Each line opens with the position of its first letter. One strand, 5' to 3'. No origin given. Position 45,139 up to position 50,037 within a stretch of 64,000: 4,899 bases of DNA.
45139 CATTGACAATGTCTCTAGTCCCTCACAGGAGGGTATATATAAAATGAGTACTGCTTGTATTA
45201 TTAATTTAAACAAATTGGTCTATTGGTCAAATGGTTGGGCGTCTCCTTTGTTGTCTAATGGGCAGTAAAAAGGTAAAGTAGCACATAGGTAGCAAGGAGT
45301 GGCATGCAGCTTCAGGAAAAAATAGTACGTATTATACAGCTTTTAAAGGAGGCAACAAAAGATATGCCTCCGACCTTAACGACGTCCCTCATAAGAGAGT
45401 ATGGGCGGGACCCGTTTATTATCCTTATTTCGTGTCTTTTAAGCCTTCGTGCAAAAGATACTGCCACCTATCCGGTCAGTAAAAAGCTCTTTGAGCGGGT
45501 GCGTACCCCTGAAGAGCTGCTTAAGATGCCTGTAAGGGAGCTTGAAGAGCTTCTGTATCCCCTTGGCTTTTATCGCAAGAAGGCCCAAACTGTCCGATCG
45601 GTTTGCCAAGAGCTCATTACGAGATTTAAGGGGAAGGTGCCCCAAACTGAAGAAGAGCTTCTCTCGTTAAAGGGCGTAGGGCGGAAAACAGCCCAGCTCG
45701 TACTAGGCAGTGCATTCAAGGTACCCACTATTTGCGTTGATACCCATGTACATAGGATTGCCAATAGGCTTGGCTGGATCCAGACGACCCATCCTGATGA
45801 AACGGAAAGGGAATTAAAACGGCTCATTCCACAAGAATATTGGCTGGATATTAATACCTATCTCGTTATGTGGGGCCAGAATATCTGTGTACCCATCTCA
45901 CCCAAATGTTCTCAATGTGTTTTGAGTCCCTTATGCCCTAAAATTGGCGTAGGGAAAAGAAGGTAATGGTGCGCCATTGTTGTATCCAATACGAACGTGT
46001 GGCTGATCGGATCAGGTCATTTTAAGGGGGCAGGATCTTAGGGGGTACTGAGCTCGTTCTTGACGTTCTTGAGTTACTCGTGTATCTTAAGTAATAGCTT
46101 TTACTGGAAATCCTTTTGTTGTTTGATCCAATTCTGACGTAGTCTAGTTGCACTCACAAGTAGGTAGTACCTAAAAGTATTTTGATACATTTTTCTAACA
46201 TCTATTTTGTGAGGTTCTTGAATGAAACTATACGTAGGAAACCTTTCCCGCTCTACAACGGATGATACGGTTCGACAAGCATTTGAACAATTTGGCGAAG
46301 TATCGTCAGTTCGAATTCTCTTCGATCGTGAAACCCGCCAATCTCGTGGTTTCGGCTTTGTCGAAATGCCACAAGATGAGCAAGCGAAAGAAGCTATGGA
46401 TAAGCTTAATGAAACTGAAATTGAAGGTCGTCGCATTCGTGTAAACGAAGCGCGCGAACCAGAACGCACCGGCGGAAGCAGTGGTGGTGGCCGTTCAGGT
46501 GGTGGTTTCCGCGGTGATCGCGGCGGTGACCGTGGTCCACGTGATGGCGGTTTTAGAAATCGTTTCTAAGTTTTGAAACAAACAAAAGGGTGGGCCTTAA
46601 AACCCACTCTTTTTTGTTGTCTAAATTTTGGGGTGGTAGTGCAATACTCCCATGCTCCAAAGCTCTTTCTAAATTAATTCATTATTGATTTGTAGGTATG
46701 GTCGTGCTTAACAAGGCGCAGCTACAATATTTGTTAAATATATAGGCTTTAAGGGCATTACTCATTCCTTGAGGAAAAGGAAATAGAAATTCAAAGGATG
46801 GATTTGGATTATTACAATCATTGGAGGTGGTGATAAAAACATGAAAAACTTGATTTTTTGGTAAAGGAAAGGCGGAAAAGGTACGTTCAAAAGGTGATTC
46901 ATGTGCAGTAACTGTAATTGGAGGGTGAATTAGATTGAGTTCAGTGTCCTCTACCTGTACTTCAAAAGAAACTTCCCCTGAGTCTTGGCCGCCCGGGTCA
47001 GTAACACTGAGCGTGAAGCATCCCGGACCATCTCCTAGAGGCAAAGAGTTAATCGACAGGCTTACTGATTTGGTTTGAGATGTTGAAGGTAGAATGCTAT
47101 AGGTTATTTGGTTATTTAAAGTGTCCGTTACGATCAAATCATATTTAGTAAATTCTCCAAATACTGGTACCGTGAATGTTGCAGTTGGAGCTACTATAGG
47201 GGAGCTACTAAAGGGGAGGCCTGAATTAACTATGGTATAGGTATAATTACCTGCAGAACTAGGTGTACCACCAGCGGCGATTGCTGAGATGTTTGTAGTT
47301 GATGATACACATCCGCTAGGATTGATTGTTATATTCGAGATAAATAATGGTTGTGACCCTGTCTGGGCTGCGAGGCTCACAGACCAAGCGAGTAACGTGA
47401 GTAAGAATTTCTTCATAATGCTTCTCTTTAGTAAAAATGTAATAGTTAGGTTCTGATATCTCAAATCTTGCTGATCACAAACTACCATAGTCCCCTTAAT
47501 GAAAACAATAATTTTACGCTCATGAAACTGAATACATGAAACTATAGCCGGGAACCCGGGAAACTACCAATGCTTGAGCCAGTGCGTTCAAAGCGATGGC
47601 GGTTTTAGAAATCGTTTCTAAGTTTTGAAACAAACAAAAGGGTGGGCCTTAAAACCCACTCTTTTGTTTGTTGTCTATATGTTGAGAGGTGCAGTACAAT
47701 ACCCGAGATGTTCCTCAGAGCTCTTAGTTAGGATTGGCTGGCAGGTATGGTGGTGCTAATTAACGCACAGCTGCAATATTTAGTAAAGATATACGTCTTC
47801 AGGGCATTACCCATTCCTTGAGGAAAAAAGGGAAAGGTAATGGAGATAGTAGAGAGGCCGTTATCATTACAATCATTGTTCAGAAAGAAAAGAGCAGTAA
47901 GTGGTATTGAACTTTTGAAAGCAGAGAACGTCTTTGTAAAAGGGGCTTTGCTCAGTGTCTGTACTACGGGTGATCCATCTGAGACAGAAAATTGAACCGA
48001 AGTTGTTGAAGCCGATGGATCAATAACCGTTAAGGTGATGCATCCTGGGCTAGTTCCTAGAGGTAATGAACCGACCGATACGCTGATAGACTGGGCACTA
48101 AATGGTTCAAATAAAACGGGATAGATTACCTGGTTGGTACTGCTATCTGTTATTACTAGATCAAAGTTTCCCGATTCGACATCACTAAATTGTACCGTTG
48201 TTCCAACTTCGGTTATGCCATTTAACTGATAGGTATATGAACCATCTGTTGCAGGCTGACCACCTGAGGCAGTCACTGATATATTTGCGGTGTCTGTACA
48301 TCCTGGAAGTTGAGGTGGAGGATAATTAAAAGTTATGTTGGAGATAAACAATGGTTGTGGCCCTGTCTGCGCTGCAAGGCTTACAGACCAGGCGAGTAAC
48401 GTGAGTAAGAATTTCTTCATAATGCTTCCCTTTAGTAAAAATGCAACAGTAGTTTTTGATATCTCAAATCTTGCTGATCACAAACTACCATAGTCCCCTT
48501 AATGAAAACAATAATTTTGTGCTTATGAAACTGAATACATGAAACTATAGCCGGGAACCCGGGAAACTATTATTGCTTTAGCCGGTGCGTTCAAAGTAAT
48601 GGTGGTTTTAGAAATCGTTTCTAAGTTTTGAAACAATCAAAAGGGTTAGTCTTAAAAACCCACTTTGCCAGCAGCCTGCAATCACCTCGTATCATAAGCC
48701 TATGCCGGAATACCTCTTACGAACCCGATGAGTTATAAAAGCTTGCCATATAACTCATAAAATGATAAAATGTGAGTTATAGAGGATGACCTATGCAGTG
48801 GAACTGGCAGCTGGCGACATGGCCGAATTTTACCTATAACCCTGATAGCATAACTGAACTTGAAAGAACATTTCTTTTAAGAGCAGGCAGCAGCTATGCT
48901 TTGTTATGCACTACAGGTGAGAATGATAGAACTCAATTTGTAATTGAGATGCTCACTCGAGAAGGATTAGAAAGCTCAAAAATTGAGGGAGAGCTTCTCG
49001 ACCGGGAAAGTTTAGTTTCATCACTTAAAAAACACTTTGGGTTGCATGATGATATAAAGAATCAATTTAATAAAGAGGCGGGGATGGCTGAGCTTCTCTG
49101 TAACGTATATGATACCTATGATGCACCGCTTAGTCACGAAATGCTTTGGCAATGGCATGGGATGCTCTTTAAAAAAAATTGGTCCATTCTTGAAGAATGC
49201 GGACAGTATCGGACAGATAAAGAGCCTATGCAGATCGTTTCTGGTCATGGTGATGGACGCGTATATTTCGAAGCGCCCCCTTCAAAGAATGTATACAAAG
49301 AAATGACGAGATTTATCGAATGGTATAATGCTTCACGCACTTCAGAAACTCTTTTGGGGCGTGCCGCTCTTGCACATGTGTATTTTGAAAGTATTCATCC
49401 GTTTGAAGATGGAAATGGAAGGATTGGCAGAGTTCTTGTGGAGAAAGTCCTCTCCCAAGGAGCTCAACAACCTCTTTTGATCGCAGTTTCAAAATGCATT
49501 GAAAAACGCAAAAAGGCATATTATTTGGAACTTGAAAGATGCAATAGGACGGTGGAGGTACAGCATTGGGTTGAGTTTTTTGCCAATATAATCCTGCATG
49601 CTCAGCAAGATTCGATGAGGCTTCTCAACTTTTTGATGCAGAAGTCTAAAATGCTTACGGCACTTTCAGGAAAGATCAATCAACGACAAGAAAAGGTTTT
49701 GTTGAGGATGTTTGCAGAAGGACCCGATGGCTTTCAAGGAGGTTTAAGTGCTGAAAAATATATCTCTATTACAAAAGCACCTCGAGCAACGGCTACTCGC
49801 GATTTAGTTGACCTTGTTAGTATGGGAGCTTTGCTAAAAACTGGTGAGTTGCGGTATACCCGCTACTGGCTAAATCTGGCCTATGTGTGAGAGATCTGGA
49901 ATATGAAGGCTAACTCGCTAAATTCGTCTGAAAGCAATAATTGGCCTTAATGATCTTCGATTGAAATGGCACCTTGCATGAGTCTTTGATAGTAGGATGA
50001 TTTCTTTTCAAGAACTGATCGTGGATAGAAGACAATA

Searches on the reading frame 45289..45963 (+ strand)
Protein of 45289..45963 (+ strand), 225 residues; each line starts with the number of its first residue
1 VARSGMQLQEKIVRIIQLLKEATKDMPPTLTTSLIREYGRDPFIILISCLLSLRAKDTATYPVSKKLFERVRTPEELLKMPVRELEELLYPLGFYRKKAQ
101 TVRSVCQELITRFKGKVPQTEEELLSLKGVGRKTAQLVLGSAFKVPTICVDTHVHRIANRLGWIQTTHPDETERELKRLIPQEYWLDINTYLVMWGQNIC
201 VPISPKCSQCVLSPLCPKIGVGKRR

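Call 48: search_protein_families(library=pfam, proteins=[window:45289-45963:+], max_evalue=0.0001)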
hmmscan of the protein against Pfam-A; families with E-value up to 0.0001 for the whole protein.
window:45289-45963:+ (225 aa): 2 families
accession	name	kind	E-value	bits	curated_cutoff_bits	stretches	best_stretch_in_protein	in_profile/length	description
PF00730.31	HhH-GPD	-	5.2e-26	91.5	26.2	1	47-182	1-108/108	HhH-GPD superfamily base excision DNA repair protein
PF00633.29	HHH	-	1.9e-09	37.3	24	1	112-139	1-28/30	Helix-hairpin-helix motif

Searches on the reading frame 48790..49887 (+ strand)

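Call 48: search_protein_families(library=pfam, proteins=[window:48790-49887:+], max_evalue=0.0001)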
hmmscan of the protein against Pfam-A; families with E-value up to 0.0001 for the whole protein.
window:48790-49887:+ (366 aa): 2 families
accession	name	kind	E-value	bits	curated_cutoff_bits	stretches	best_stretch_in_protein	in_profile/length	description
PF13776.11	DUF4172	-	2.1e-20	73.2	25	1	4-85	1-82/82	Domain of unknown function (DUF4172)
PF02661.23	Fic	-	1.7e-19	70.9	24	1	113-221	1-93/93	Fic/DOC family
